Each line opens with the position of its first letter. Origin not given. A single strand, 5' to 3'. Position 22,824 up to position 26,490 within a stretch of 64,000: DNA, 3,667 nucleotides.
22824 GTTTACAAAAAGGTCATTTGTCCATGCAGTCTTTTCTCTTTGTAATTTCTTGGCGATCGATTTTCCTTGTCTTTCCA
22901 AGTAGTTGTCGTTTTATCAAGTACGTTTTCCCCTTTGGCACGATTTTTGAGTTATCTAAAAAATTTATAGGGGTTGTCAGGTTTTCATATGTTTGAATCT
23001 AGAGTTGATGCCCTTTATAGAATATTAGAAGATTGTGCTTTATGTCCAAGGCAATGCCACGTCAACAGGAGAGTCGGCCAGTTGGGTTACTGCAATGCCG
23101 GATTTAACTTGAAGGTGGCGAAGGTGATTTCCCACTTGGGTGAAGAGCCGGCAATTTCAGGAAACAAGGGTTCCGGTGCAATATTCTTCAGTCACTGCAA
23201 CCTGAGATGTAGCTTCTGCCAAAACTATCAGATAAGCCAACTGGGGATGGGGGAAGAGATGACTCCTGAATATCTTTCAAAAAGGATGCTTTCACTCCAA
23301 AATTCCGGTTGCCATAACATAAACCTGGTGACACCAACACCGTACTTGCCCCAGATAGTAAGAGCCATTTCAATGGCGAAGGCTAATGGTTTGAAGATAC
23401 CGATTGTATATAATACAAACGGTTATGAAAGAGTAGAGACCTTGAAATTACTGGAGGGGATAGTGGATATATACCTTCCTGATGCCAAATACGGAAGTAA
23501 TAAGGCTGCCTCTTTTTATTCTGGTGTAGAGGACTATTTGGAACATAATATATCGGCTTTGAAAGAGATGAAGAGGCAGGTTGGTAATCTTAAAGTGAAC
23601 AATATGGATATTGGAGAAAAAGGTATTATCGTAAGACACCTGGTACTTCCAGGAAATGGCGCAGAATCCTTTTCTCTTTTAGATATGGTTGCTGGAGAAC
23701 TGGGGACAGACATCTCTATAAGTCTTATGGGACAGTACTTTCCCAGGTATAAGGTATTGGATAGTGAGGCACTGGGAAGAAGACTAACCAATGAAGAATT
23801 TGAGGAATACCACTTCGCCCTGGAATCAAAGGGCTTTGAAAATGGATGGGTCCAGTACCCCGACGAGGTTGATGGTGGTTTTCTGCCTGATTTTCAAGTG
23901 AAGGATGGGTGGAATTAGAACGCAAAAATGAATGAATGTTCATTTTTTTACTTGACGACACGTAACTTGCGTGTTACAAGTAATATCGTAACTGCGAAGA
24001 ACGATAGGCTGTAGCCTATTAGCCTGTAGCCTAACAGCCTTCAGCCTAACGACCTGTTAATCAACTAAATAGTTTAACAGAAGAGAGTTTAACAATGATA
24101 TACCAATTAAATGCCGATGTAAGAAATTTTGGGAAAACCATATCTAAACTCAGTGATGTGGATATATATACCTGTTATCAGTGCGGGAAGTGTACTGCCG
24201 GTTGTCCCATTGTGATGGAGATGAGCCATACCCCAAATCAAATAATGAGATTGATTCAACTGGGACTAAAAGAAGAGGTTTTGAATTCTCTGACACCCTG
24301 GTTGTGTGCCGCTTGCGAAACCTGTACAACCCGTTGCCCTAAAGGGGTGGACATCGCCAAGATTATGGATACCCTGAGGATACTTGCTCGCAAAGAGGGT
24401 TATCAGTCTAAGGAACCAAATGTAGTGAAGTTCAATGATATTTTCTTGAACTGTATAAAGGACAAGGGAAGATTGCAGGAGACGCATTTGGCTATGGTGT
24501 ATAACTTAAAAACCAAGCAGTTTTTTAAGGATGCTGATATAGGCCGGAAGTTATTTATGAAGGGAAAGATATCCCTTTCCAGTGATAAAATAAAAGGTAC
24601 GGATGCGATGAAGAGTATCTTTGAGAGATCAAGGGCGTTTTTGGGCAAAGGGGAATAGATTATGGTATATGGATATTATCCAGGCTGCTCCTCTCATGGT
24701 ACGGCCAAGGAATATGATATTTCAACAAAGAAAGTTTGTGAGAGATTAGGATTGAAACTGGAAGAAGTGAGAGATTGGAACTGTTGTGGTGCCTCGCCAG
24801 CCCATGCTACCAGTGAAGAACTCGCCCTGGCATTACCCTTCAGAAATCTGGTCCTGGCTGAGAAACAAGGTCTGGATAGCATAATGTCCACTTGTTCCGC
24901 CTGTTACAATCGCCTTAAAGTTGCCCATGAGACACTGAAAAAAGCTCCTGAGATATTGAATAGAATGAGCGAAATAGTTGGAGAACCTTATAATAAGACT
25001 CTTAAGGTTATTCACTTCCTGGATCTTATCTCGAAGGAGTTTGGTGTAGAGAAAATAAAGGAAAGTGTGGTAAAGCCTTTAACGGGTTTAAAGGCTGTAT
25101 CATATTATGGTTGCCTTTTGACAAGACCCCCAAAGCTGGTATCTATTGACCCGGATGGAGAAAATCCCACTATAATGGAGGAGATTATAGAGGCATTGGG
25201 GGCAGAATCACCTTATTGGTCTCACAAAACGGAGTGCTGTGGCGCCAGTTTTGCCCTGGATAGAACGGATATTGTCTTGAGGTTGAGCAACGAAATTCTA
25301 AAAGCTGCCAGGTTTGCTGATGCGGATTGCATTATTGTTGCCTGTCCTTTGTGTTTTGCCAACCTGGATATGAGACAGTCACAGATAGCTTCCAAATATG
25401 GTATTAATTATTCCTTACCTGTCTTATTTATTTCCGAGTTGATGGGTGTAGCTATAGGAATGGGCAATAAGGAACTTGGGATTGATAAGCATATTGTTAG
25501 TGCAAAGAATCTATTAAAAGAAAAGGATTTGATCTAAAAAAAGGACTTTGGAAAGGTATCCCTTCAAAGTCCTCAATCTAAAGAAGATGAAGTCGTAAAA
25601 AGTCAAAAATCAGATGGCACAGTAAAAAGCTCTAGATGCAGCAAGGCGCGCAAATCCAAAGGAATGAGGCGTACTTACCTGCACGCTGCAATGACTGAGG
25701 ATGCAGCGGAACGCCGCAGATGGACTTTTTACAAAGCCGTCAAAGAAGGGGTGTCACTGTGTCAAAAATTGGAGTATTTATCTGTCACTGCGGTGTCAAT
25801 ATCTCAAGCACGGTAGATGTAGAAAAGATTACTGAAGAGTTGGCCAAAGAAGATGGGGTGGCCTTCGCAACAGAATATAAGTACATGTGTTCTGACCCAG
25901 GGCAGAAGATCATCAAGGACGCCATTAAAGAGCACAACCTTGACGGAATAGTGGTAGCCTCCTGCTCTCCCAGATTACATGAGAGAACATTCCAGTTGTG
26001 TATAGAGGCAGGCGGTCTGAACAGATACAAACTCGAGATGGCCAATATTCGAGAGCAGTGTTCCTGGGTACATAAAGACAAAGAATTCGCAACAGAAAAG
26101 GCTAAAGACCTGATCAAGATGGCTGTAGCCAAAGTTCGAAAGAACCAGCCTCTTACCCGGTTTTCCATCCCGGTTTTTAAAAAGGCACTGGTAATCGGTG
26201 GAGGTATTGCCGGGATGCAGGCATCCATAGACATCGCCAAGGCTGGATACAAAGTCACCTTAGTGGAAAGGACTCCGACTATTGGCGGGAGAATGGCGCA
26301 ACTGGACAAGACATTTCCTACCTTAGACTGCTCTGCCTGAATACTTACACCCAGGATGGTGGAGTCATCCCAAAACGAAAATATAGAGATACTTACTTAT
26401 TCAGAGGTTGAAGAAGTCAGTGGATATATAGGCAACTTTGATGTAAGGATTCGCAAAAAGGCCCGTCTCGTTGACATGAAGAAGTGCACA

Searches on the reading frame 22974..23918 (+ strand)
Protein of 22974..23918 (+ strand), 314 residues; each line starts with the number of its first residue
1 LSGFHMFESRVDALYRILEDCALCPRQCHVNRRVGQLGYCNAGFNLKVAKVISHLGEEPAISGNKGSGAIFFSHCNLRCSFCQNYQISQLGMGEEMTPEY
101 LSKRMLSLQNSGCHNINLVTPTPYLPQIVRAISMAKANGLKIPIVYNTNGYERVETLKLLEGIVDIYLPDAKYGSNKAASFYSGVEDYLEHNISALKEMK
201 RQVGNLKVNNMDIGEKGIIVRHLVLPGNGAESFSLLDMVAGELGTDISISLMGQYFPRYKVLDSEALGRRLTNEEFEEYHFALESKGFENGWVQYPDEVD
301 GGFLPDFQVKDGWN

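Call 8: search_protein_families(library=pfam, proteins=[window:22974-23918:+])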
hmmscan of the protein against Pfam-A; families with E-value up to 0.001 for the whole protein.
window:22974-23918:+ (314 aa): 2 families
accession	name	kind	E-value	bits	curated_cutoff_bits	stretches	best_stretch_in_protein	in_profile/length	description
PF04055.27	Radical_SAM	-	8.5e-14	52.5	29.5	1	70-205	2-143/166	Radical SAM superfamily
PF13353.11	Fer4_12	-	2.4e-05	25.1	22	1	69-139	9-78/137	4Fe-4S single cluster domain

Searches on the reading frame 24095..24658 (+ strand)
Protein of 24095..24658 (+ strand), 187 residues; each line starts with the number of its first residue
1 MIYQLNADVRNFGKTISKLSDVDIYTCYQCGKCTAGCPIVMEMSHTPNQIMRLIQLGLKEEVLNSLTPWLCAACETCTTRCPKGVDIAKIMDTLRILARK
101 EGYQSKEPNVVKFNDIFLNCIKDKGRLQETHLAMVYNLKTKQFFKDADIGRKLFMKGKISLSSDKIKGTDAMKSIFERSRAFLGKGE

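Call 8: search_protein_families(library=pfam, proteins=[window:24095-24658:+])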
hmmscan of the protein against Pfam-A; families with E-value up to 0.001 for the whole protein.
window:24095-24658:+ (187 aa): 8 families
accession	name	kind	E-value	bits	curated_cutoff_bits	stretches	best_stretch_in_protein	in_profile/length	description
PF13534.11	Fer4_17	-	3.1e-11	44.1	22.2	1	27-86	2-61/61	4Fe-4S dicluster domain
PF13183.11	Fer4_8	-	3.7e-11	43.8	27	1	25-85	3-68/68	4Fe-4S dicluster domain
PF13187.11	Fer4_9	-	7e-09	36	27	1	27-84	2-50/52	4Fe-4S dicluster domain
PF13237.11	Fer4_10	-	1e-05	25.8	25.5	0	26-82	8-53/53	4Fe-4S dicluster domain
PF12838.12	Fer4_7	-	1.5e-05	25.8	27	1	26-85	1-52/52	4Fe-4S dicluster domain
PF13484.11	Fer4_16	-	0.00023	22.3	30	0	71-87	2-18/66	4Fe-4S double cluster binding domain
PF13746.11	Fer4_18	-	0.00025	21.7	27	0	71-91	61-81/114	4Fe-4S dicluster domain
PF25160.1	LdpA_Fe-S-bd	-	0.00035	20.7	27.6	0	21-39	22-40/49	LdpA Fe-S cluster-binding domain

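Call 12: find_encoding_contigs(protein=window:24095-24658:+, flank=10000, max_places=10)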
Protein window:24095-24658:+ (187 aa): 3 contigs read that carry it; 2 places shown.
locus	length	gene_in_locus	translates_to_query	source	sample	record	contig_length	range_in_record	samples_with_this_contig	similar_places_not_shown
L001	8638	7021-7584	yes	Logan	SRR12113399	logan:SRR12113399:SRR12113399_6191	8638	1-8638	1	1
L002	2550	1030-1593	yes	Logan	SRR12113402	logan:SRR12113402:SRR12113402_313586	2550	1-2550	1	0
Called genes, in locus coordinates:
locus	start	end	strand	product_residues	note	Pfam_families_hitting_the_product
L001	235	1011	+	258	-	PF01026:TatD_DNase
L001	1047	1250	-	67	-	PF00199:Catalase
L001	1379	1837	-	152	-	-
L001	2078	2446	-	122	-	-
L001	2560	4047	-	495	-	PF01406:tRNA-synt_1e, PF00133:tRNA-synt_1 (faint), PF09334:tRNA-synt_1g, PF01921:tRNA-synt_1f (weak), PF09334:tRNA-synt_1g (weak), PF09190:DALR_2, PF23493:CysS_C (faint)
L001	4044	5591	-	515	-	PF00501:AMP-binding, PF13193:AMP-binding_C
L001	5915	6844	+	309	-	PF13353:Fer4_12 (faint), PF04055:Radical_SAM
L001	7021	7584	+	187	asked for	PF13183:Fer4_8, PF13237:Fer4_10 (faint), PF13187:Fer4_9, PF13534:Fer4_17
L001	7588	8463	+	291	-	PF02754:CCG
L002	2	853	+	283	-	?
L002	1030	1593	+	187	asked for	PF13183:Fer4_8, PF13237:Fer4_10 (faint), PF13187:Fer4_9, PF13534:Fer4_17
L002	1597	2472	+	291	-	PF02754:CCG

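Call 14: find_homologous_proteins(query=window:24095-24658:+, max_evalue=1e-20)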
Query window:24095-24658:+ (187 aa): 362 proteins with E <= 1e-20 among 395 candidates; the best 120 are listed.
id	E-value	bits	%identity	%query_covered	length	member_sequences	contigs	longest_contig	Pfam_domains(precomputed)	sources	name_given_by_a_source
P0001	3.5e-122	423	100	100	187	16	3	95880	PF13534.12,PF13237.12,PF13183.12,PF13187.12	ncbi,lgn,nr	ncbi:MAG: 4Fe-4S dicluster domain-containing protein [Desulfobacterales bacterium]|nr:4Fe-4S diclust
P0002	4.1e-109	380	89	100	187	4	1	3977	PF12838.13,PF13534.12,PF13237.12,PF13183.12,PF13187.12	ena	-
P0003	2.7e-98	345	81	100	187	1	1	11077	PF13534.12,PF13237.12,PF13183.12,PF13187.12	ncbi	ncbi:MAG: 4Fe-4S dicluster domain-containing protein [Pseudomonadota bacterium]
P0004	4.2e-96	338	81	100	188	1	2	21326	PF13484.12,PF13534.12,PF13237.12,PF13183.12,PF13187.12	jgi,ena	-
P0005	1.0e-95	337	79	100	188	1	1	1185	PF13534.12,PF13237.12,PF13183.12,PF13187.12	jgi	-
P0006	1.0e-94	333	79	100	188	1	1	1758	PF12838.13,PF13534.12,PF13237.12,PF13183.12,PF13187.12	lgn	-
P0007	7.4e-94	331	79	100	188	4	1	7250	PF13534.12,PF13237.12,PF13183.12,PF13187.12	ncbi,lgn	-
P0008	2.3e-93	329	78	100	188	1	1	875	PF13534.12,PF13237.12,PF13183.12,PF13187.12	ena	-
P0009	3.7e-91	322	78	100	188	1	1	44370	PF13484.12,PF13534.12,PF13237.12,PF13183.12,PF13187.12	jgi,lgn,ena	-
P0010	5.3e-91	321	76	100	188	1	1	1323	PF13534.12,PF13237.12,PF13183.12,PF13187.12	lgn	-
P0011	1.2e-90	320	75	100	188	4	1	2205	PF13534.12,PF13237.12,PF13183.12,PF13187.12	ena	-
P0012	7.0e-89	314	77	100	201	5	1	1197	PF13534.12,PF13237.12,PF13183.12,PF13187.12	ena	-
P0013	3.4e-86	306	72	100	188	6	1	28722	PF13534.12,PF13237.12,PF13183.12,PF13187.12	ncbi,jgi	jgi:heterodisulfide reductase subunit C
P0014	3.6e-64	234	57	97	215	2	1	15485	PF13534.12,PF13237.12,PF13183.12,PF13187.12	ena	-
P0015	2.2e-63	231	57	93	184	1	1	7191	PF12838.13,PF13534.12,PF13183.12,PF13187.12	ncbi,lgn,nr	ncbi:MAG: 4Fe-4S dicluster domain-containing protein [Thermodesulfobacteriota bacterium]|nr:4Fe-4S d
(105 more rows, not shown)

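Call 15: find_encoding_contigs(protein=P0002, flank=8000, max_places=2)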
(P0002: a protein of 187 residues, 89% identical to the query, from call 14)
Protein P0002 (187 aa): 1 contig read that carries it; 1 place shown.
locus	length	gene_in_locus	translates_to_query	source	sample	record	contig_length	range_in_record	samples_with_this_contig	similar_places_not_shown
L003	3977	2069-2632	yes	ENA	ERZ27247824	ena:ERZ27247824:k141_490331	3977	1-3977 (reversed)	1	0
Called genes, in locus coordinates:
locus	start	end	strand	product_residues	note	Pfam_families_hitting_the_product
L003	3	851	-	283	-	?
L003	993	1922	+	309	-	PF04055:Radical_SAM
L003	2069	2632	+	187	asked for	PF12838:Fer4_7 (faint), PF13183:Fer4_8, PF13237:Fer4_10 (faint), PF13187:Fer4_9, PF13534:Fer4_17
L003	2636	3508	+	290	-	PF02754:CCG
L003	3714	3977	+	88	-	?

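Call 16: find_encoding_contigs(protein=P0003, flank=8000, max_places=2)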
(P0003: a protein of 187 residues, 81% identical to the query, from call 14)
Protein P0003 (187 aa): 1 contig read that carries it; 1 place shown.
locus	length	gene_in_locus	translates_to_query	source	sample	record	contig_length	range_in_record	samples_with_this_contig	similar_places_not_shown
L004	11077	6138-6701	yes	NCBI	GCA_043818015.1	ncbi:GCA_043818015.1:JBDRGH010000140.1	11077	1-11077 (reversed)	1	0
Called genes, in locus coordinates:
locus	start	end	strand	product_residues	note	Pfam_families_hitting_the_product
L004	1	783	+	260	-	PF23577:LysM_RLK (faint), PF01476:LysM, PF23446:LysM1_NFP_LYK (faint), PF01476:LysM, PF23473:LysM3_LYK4_5 (weak)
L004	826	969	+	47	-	-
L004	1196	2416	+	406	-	PF21969:MGS_GT (weak)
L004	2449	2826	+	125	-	PF00072:Response_reg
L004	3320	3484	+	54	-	-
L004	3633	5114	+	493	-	PF00089:Trypsin, PF13365:Trypsin_2, PF00595:PDZ, PF13180:PDZ_2, PF17820:PDZ_6, PF00595:PDZ, PF12812:PDZ_1 (weak), PF17820:PDZ_6, +2 more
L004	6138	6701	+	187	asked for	PF13183:Fer4_8, PF13237:Fer4_10 (faint), PF13187:Fer4_9, PF13534:Fer4_17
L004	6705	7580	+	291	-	PF02754:CCG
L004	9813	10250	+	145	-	PF02662:FlpD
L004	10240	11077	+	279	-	PF13187:Fer4_9 (faint), PF00037:Fer4 (faint), PF12797:Fer4_2 (faint), PF13183:Fer4_8 (weak)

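Call 17: find_encoding_contigs(protein=P0004, flank=8000, max_places=2)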
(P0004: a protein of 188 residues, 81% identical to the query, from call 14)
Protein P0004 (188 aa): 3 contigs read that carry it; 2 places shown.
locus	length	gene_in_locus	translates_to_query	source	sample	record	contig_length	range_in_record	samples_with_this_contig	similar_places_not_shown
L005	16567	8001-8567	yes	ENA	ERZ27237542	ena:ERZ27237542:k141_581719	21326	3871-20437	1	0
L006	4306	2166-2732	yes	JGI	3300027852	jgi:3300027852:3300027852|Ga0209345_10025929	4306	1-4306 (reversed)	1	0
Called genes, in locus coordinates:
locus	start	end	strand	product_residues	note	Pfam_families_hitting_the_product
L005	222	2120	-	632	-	PF04851:ResIII (faint), PF00270:DEAD (weak), PF13307:Helicase_C_2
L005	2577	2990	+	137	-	PF00436:SSB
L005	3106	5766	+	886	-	PF01411:tRNA-synt_2c, PF07973:tRNA_SAD, PF02272:DHHA1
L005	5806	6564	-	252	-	PF13512:TPR_18, PF13525:YfiO, PF00515:TPR_1 (faint), PF07719:TPR_2 (faint), PF12895:ANAPC3 (faint), PF13174:TPR_6 (weak), PF13181:TPR_8 (faint), PF13424:TPR_12 (faint), +4 more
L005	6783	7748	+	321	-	PF04055:Radical_SAM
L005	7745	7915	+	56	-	-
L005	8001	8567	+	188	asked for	PF13484:Fer4_16 (faint), PF13183:Fer4_8, PF13237:Fer4_10 (faint), PF13187:Fer4_9, PF13534:Fer4_17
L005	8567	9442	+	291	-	PF02754:CCG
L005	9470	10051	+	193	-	PF07992:Pyr_redox_2 (weak), PF00070:Pyr_redox (weak), PF00890:FAD_binding_2 (weak), PF01134:GIDA (weak), PF01266:DAO (weak), PF12831:FAD_oxidored, PF13450:NAD_binding_8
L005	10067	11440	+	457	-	PF12838:Fer4_7 (faint), PF13183:Fer4_8 (faint), PF13187:Fer4_9 (faint), PF14697:Fer4_21 (faint), PF00037:Fer4 (weak), PF12797:Fer4_2 (faint), PF00037:Fer4 (weak), PF13237:Fer4_10 (weak), +3 more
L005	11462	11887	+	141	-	PF02662:FlpD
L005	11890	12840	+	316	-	PF04432:FrhB_FdhB_C (weak), PF13187:Fer4_9 (faint), PF12797:Fer4_2 (faint), PF13183:Fer4_8 (weak)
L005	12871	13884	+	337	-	PF12838:Fer4_7 (faint), PF13484:Fer4_16 (faint), PF00037:Fer4 (faint), PF12797:Fer4_2 (faint), PF17179:Fer4_22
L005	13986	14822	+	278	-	PF00970:FAD_binding_6 (weak), PF00175:NAD_binding_1, PF10418:DHODB_Fe-S_bind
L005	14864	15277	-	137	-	PF01850:PIN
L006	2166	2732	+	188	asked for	PF13484:Fer4_16 (faint), PF13183:Fer4_8, PF13237:Fer4_10 (faint), PF13187:Fer4_9, PF13534:Fer4_17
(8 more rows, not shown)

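Call 18: find_encoding_contigs(protein=P0009, flank=8000, max_places=2)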
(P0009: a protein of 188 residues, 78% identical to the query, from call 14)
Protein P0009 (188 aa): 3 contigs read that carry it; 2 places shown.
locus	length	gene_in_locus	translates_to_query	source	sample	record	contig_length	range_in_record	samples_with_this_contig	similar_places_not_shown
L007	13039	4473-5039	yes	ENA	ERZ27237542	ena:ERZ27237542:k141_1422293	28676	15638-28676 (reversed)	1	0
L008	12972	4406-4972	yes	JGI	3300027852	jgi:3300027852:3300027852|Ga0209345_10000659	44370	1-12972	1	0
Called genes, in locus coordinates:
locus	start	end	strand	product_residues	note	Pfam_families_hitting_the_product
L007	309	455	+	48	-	-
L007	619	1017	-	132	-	PF01850:PIN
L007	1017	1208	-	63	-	PF09957:VapB_antitoxin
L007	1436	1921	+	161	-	PF13546:DDE_5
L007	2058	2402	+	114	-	PF01850:PIN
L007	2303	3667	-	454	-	PF00919:UPF0004, PF04055:Radical_SAM, PF18693:TRAM_2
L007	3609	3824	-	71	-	-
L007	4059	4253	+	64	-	-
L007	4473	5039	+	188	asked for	PF13484:Fer4_16 (faint), PF13183:Fer4_8, PF13237:Fer4_10 (faint), PF13187:Fer4_9, PF13534:Fer4_17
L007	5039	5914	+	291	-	PF02754:CCG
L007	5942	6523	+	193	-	PF07992:Pyr_redox_2 (weak), PF01134:GIDA (faint), PF00070:Pyr_redox (weak), PF00890:FAD_binding_2 (weak), PF01266:DAO (weak), PF12831:FAD_oxidored, PF13450:NAD_binding_8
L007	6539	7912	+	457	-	PF13183:Fer4_8 (faint), PF14697:Fer4_21 (faint), PF00037:Fer4 (weak), PF12797:Fer4_2 (weak), PF00037:Fer4 (weak), PF12838:Fer4_7 (weak), PF13187:Fer4_9 (weak), PF13237:Fer4_10 (weak), +2 more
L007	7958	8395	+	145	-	PF02662:FlpD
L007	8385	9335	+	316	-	PF13187:Fer4_9 (faint), PF12797:Fer4_2 (faint), PF13183:Fer4_8 (weak)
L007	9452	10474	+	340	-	PF12838:Fer4_7 (faint), PF00037:Fer4 (faint), PF12797:Fer4_2 (faint), PF17179:Fer4_22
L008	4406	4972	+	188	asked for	PF13484:Fer4_16 (faint), PF13183:Fer4_8, PF13237:Fer4_10 (faint), PF13187:Fer4_9, PF13534:Fer4_17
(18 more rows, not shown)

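Call 19: find_encoding_contigs(protein=P0013, flank=8000, max_places=2)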
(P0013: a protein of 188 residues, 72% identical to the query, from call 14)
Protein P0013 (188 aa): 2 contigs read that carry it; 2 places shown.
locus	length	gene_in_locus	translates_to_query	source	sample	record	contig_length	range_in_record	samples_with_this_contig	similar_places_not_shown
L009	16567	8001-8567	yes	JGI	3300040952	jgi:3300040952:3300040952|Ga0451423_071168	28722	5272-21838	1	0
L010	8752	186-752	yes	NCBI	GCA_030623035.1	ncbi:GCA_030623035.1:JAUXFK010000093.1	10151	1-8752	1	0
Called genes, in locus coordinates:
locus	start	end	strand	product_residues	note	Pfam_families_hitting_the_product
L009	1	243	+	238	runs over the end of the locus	PF22935:RM44_endonuclase, PF14622:Ribonucleas_3_3, PF00636:Ribonuclease_3, PF00035:dsrm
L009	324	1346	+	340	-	PF04055:Radical_SAM, PF16199:Radical_SAM_C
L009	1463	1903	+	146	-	PF01797:Y1_Tnp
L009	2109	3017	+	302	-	PF03193:RsgA_GTPase (faint), PF00009:GTP_EFTU, PF00350:Dynamin_N (faint), PF01926:MMR_HSR1, PF02421:FeoB_N, PF04548:AIG1, PF10662:PduV-EutP (weak), PF07650:KH_2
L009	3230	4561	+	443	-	PF00009:GTP_EFTU, PF00350:Dynamin_N (faint), PF01926:MMR_HSR1, PF02421:FeoB_N, PF00009:GTP_EFTU, PF01926:MMR_HSR1, PF02421:FeoB_N, PF14714:KH_dom-like, +4 more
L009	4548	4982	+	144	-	PF00293:NUDIX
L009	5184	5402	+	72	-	-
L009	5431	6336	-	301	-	PF04055:Radical_SAM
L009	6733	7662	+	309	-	PF13353:Fer4_12 (weak), PF04055:Radical_SAM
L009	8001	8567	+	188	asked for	PF13183:Fer4_8, PF13237:Fer4_10 (faint), PF13187:Fer4_9, PF13534:Fer4_17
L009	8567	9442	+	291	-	PF02754:CCG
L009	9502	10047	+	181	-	PF07992:Pyr_redox_2, PF00070:Pyr_redox (weak), PF00890:FAD_binding_2, PF01134:GIDA (weak), PF01266:DAO, PF03486:HI0933_like (weak), PF12831:FAD_oxidored, PF13450:NAD_binding_8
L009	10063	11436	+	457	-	PF13183:Fer4_8 (faint), PF14697:Fer4_21 (faint), PF00037:Fer4 (weak), PF12797:Fer4_2 (faint), PF00037:Fer4 (weak), PF12838:Fer4_7 (weak), PF13187:Fer4_9 (weak), PF13237:Fer4_10 (weak), +3 more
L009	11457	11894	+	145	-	PF02662:FlpD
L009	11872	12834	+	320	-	PF13187:Fer4_9 (faint), PF12797:Fer4_2 (faint), PF13237:Fer4_10 (faint), PF13534:Fer4_17 (faint), PF13183:Fer4_8 (weak)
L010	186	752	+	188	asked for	PF13183:Fer4_8, PF13237:Fer4_10 (faint), PF13187:Fer4_9, PF13534:Fer4_17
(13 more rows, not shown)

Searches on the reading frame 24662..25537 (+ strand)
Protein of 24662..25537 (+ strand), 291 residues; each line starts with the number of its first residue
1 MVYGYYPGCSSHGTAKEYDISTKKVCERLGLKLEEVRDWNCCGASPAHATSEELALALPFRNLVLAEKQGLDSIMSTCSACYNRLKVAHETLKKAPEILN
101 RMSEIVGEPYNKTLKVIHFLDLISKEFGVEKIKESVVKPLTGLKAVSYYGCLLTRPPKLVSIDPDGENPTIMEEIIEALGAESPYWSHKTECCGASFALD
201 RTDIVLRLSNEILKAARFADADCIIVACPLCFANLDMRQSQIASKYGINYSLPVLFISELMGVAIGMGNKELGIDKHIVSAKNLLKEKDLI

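Call 8: search_protein_families(library=pfam, proteins=[window:24662-25537:+])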
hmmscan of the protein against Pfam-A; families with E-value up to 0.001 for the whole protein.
window:24662-25537:+ (291 aa): 1 family
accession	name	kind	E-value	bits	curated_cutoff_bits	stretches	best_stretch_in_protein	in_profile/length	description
PF02754.22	CCG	-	9.9e-26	90.1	20.6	2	4-86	2-85/85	Cysteine-rich domain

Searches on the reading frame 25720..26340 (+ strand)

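Call 8: search_protein_families(library=pfam, proteins=[window:25720-26340:+])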
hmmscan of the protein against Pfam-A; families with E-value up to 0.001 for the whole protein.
window:25720-26340:+ (206 aa): 8 families
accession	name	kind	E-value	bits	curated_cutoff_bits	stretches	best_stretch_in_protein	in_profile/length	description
PF12831.13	FAD_oxidored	-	1e-08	35.4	27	1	157-193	3-39/416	FAD dependent oxidoreductase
PF13450.12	NAD_binding_8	-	2e-08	34.8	21.9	1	158-195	1-38/68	NAD(P)-binding Rossmann-like domain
PF07992.20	Pyr_redox_2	-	2.7e-07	30.8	26.1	1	147-191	142-179/291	Pyridine nucleotide-disulphide oxidoreductase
PF00070.33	Pyr_redox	-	3.9e-07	30.9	22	1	155-191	1-36/82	Pyridine nucleotide-disulphide oxidoreductase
PF00890.30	FAD_binding_2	-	7.2e-07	29.2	20.4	1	156-191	2-37/414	FAD binding domain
PF01266.30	DAO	-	4.4e-06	26.9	27.9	1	156-189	2-35/353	FAD dependent oxidoreductase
PF01134.28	GIDA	-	5.6e-06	26.1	22.1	1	157-188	3-35/391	Glucose inhibited division protein A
PF03486.20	HI0933_like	-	3.4e-05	23.9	50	1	155-191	2-38/244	HI0933-like protein Rossmann domain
